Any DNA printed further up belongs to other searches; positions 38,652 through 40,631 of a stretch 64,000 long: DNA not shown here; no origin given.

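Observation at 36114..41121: MerR, two CrtI-like flavoproteins and two small paralogs: a five-gene overlapping operon with atypical (GC3-rich) codon usage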

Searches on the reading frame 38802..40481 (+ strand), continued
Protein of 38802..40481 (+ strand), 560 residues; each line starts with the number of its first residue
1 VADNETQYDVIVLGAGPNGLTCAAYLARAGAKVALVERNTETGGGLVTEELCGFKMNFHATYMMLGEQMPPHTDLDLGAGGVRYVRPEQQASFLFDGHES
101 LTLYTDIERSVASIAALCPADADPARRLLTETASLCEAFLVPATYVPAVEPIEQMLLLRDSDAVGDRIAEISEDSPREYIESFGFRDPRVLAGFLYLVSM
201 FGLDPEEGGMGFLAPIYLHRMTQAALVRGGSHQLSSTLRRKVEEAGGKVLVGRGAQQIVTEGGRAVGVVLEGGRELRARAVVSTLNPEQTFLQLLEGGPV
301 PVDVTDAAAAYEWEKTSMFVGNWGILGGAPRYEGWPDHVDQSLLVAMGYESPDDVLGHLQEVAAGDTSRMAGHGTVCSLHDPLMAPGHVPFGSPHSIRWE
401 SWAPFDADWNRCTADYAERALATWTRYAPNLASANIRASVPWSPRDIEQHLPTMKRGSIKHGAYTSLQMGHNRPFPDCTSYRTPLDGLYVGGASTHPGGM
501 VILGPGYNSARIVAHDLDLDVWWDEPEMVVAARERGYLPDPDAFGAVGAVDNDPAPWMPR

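Call 33: find_encoding_contigs(protein=P0049, flank=8000, max_places=1)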
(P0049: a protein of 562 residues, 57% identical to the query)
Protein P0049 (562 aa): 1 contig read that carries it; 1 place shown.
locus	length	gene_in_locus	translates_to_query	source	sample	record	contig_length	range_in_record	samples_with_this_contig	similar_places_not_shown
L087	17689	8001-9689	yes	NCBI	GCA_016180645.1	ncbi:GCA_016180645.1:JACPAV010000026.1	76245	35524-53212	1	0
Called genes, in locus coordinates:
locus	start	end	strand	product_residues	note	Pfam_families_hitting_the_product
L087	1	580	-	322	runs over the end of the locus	PF12797:Fer4_2 (faint), PF13237:Fer4_10 (faint), PF13247:Fer4_11, PF12838:Fer4_7 (weak)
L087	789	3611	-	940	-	PF00384:Molybdopterin, PF01568:Molydop_binding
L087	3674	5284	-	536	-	PF02310:B12-binding, PF04055:Radical_SAM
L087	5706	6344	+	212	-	PF00440:TetR_N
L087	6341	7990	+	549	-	PF00890:FAD_binding_2 (weak), PF01266:DAO, PF01593:Amino_oxidase, PF13450:NAD_binding_8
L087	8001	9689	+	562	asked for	PF00890:FAD_binding_2 (weak), PF01266:DAO, PF01494:FAD_binding_3 (weak), PF01946:Thi4, PF07992:Pyr_redox_2 (weak), PF12831:FAD_oxidored (weak), PF13450:NAD_binding_8, PF01593:Amino_oxidase, +2 more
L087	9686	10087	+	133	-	-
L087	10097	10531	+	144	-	-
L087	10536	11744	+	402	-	PF02515:CoA_transf_3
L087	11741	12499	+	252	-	PF00106:adh_short, PF08659:KR, PF13561:adh_short_C2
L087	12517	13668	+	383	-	PF02771:Acyl-CoA_dh_N, PF02770:Acyl-CoA_dh_M, PF00441:Acyl-CoA_dh_1, PF08028:Acyl-CoA_dh_2, PF22924:ACOX_C_alpha1 (weak)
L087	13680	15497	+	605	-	PF01642:MM_CoA_mutase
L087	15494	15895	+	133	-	PF02310:B12-binding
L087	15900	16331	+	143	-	PF01575:MaoC_dehydratas, PF13452:FAS1_DH_region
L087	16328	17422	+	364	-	PF04055:Radical_SAM, PF13186:SPASM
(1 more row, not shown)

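Call 34: find_encoding_contigs(protein=P0100, flank=8000, max_places=1)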
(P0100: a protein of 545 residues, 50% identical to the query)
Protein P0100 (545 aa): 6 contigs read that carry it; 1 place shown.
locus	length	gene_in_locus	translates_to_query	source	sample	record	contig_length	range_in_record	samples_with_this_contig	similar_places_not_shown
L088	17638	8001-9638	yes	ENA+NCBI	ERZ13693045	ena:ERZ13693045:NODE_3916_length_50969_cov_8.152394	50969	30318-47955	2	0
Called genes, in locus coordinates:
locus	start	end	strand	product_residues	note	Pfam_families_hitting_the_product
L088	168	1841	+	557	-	PF27448:Rph_4th, PF00391:PEP-utilizers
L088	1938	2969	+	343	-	PF01326:PPDK_N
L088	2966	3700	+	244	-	PF01966:HD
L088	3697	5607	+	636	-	PF02730:AFOR_N, PF01314:AFOR_C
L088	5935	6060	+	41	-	-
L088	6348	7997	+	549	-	PF00890:FAD_binding_2 (faint), PF01266:DAO (faint), PF12831:FAD_oxidored (weak), PF13450:NAD_binding_8 (faint)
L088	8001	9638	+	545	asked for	PF00890:FAD_binding_2, PF01266:DAO, PF01494:FAD_binding_3 (weak), PF01593:Amino_oxidase, PF01946:Thi4, PF03486:HI0933_like (weak), PF12831:FAD_oxidored (weak), PF13450:NAD_binding_8, +2 more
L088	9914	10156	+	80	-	-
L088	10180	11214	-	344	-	PF05559:DUF763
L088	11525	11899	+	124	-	-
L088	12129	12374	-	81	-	PF10006:DUF2249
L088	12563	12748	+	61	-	-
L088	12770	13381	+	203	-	PF12974:Phosphonate-bd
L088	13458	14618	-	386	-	PF01208:URO-D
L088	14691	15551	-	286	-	PF00809:Pterin_bind, PF03599:CdhD (weak)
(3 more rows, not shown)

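Call 35: find_encoding_contigs(protein=P0006, flank=8000, max_places=1)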
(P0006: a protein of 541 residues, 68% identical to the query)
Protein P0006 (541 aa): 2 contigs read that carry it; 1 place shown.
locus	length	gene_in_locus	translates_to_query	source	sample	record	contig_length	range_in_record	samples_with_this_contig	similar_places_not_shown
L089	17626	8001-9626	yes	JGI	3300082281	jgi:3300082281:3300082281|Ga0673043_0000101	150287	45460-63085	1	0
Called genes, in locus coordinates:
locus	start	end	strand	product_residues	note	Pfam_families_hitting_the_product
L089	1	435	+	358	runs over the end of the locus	PF22113:Mtrc-MtrF_II-IV_dom (faint), PF14522:Cytochrome_C7 (faint), PF14537:Cytochrom_c3_2 (faint), PF22678:Cytochrom_c_NrfB-like (weak), PF09699:Paired_CXXCH_1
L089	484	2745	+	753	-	PF11854:MtrB_PioB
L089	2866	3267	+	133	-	PF00034:Cytochrom_C, PF13442:Cytochrome_CBB3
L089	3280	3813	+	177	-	PF00355:Rieske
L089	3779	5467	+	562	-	PF00033:Cytochrome_B, PF13631:Cytochrom_B_N_2, PF13442:Cytochrome_CBB3 (faint), PF00032:Cytochrom_B_C, PF02433:FixO (faint), PF00034:Cytochrom_C (weak)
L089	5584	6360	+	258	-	PF00376:MerR (weak), PF13411:MerR_1, PF28507:Rv1828_C (faint)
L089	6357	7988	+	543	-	PF00070:Pyr_redox (faint), PF00890:FAD_binding_2 (faint), PF01266:DAO, PF01593:Amino_oxidase, PF01946:Thi4 (weak), PF13450:NAD_binding_8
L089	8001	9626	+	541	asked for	PF00890:FAD_binding_2 (weak), PF01266:DAO, PF01494:FAD_binding_3 (weak), PF01593:Amino_oxidase (weak), PF01946:Thi4, PF07992:Pyr_redox_2 (weak), PF12831:FAD_oxidored, PF13450:NAD_binding_8, +2 more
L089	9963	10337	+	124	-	-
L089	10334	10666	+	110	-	-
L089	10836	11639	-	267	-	PF00459:Inositol_P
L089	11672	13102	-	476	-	PF00282:Pyridoxal_deC, PF00266:Aminotran_5 (faint)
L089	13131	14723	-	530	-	PF00370:FGGY_N, PF02782:FGGY_C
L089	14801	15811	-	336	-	PF12679:ABC2_membrane_2, PF12730:ABC2_membrane_4 (weak)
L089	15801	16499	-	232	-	PF00005:ABC_tran, PF13304:AAA_21 (weak)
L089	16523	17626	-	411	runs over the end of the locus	PF05048:NosD, PF13229:Beta_helix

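Call 69: predict_structure(alignment_id=A7)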
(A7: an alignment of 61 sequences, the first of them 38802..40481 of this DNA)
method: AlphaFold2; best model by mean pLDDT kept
length: 560 residues; sequences in the alignment: 61
mean_pLDDT: 91.1   pTM: 0.91
mean pLDDT of the five models: 91.1, 90.8, 90.3, 89.6, 88.9
residues with pLDDT >= 90: 424; 70-90: 106; 50-70: 15; < 50: 15
segments of 3 or more residues with pLDDT < 50: 548-560
pLDDT, mean of each block of 10 residues (from residue 1): 75 96 98 95 86 87 86 96 96 98 98 98 99 95 88 91 95 96 98 97 91 92 92 94 98 95 95 97 95 87 88 90 96 97 98 98 95 96 88 93 96 97 98 96 93 86 76 71 93 76 91 96 95 95 63 41
secondary structure, 60 per line:
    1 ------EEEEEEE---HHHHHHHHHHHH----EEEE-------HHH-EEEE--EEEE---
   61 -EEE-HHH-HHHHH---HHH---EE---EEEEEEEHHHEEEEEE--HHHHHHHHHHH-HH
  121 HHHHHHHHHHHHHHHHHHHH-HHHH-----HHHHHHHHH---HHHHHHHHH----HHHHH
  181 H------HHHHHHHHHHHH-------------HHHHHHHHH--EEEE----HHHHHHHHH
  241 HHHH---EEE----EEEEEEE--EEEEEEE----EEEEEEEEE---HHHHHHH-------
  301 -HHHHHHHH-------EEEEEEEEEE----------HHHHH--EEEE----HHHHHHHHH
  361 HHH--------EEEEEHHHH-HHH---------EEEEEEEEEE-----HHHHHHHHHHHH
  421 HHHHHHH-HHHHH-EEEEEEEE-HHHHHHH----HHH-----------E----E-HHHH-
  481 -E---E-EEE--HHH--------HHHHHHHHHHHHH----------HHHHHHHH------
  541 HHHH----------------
elements in order: E7-13 H17-28 E33-36 E48-51 E54-57 E62-64 H70-74 E89-95 E99-104 H107-117 H119-140 H142-145 H151-159 H163-171 H176-181 H188-199 H213-221 E224-227 H232-244 E248-250 E255-261 E264-270 E275-283 H287-293 H302-309 E317-326 H337-341 E344-347 H352-363 E372-376 H377-380 E394-403 H409-427 H429-433 E435-442 H444-450 H476-479 E488-490 H504-516 H527-534 H541-544

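Call 73: fold_search(model_id=the predicted structure, library=pdb)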
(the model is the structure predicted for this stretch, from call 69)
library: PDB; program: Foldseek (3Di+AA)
matches with E <= 10: 1954; with E <= 0.001: 1185
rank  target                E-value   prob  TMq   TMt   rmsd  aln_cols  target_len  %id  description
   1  4rep                  9.6e-26  1.00  0.74  0.84   4.1       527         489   18  Crystal Structure of gamma-carotenoid desaturase (released 2015-07-15)
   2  4dgk                  3.1e-20  1.00  0.52  0.70   7.6       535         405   16  Crystal structure of Phytoene desaturase CRTI from Pantoea ananatis (released 2012-10-10)
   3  3ka7                  9.1e-20  1.00  0.60  0.77   5.3       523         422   17  Crystal Structure of an oxidoreductase from Methanosarcina mazei. Northeast Structural Genomics Consortium target id MaR (released 2009-11-17)
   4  6c71_B                2.3e-17  1.00  0.54  0.66   6.7       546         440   14  Nicotine Oxidoreductase in Complex with S-nicotine (released 2018-07-11)
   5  5ttk_C                5.9e-17  1.00  0.53  0.65   7.2       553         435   14  Crystal Structure of Selenomethionine-incorporated Nicotine Oxidoreductase from Pseudomonas putida (released 2017-01-25)
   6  5ttj_A                1.1e-16  1.00  0.52  0.64   7.2       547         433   14  Crystal Structure of Nicotine Oxidoreductase from Pseudomonas putida (released 2017-02-08)
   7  3nrn                  1.2e-16  1.00  0.57  0.78   6.2       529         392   14  Crystal Structure of PF1083 protein from Pyrococcus furiosus, Northeast Structural Genomics Consortium Target PfR223 (released 2010-11-03)
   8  8dq7_A                1.3e-16  1.00  0.54  0.67   6.2       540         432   14  The structure of NicA2 variant F104L/A107T/S146I/G317D/H368R/L449V/N462S from Pseudomonas putida (released 2023-07-26)
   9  5ttk_A                1.3e-16  1.00  0.53  0.65   6.6       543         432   13  Crystal Structure of Selenomethionine-incorporated Nicotine Oxidoreductase from Pseudomonas putida (released 2017-01-25)
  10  7c4a_B                1.5e-16  1.00  0.53  0.65   6.7       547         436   14  nicA2 with cofactor FAD (released 2020-06-03)
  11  7eme_A                1.5e-16  1.00  0.52  0.68   6.8       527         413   13  Putative Leptospira interrogans recombinant L-amino acid oxidase (released 2021-08-18)
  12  6cr0                  1.6e-16  1.00  0.54  0.68   5.9       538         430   14  1.55 A resolution structure of (S)-6-hydroxynicotine oxidase from Shinella HZN7 (released 2018-03-28)
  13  7kho_A                1.8e-16  1.00  0.55  0.68   5.8       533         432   13  NicA2 variant N462V in complex with (S)-nicotine (released 2021-02-10)
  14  2yg7_A                2.4e-16  1.00  0.56  0.67   6.2       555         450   13  Structure-based redesign of cofactor binding in Putrescine Oxidase: A394C-A396T-Q431G Triple mutant (released 2011-05-18)
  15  6c71_C                2.8e-16  1.00  0.55  0.68   6.6       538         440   14  Nicotine Oxidoreductase in Complex with S-nicotine (released 2018-07-11)
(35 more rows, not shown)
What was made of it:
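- On CrtI family (fold level): Foldseek gives 4rep at E 9.6e-26 (TM 0.74/0.84) and 4dgk at E 3e-20 (calls 69, 73).
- Fold is closest to CrtD and CrtI (call 73). The nearest solved folds are CrtD 4rep and CrtI 4dgk (call 73).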

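Call 85: search_dna_similar(query=window:38802-40481:+, collection=plasmids, mode=protein, max_evalue=1e-30, max_rows=15)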
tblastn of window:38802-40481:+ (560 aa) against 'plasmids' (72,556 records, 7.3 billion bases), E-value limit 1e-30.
Records with a match: 15; places in all: 15; records where one place covers at least 80% of the query: 15.
Best place of each record, by identity: <60% 15.
By first word of the organism name: Sphingobium 10; Halocatena 2; Rhizobium 1; Agrobacterium 1; Burkholderia 1.
By predicted mobility (MOB-suite, as given by PLSDB): non-mobilizable 14; conjugative 1.
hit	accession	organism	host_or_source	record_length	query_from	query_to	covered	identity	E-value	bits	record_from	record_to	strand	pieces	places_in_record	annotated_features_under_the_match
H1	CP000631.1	Rhizobium rhizogenes K84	-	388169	8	520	92%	29.3%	2e-41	167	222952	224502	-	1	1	Phytoene dehydrogenase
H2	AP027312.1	Sphingobium sp. TomMM7A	-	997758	7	519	92%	28.4%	1e-33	144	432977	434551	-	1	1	FAD-dependent oxidoreductase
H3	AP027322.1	Sphingobium sp. TomTYG43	-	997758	7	519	92%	28.4%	1e-33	144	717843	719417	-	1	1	FAD-dependent oxidoreductase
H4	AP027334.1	Sphingobium sp. TomTYG71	-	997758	7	519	92%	28.4%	1e-33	144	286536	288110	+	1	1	FAD-dependent oxidoreductase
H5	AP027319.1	Sphingobium sp. TomTYG42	-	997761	7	519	92%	28.4%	1e-33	144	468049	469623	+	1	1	FAD-dependent oxidoreductase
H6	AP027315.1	Sphingobium sp. TomMM15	-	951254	7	519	92%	28.0%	3e-34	146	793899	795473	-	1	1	FAD-dependent oxidoreductase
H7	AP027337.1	Sphingobium sp. TomTYG72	-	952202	7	519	92%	27.9%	7e-32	139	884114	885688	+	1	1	FAD-dependent oxidoreductase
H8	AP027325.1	Sphingobium sp. TomTYG46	-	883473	7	519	92%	27.9%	8e-32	139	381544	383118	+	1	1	FAD-dependent oxidoreductase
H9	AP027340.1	Sphingobium sp. TomTYG73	-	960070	7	517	91%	27.9%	2e-32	140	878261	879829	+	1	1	FAD-dependent oxidoreductase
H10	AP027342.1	Sphingobium sp. TomTYG74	-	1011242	7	517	91%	27.8%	6e-33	142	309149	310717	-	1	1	FAD-dependent oxidoreductase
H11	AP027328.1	Sphingobium sp. TomTYG64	-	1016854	7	517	91%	27.6%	5e-31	136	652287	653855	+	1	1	FAD-dependent oxidoreductase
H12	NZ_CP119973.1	Agrobacterium leguminum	pure culture,soil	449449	3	514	91%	27.5%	4e-32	139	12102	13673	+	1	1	NAD(P)/FAD-dependent oxidoreductase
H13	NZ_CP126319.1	Burkholderia anthina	Sorghum bicolor,Sandy loam,rhizosphere ...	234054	6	502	89%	28.0%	3e-37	155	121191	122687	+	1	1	NAD(P)/FAD-dependent oxidoreductase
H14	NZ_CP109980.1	Halocatena marina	cell cuture,Qidong intertidal zone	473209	2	514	92%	26.6%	6e-34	145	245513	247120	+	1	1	NAD(P)/FAD-dependent oxidoreductase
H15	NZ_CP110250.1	Halocatena marina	cell cuture,Rudong intertidal zone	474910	2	514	92%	26.6%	6e-34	145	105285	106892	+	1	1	NAD(P)/FAD-dependent oxidoreductase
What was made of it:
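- On Genomic island or mobile element: No close relative occurs on known plasmids (best 29% identity, call 85).
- Tried and rejected: tblastn of fp2 against 72,556 plasmids found nothing above 29% identity (call 85).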
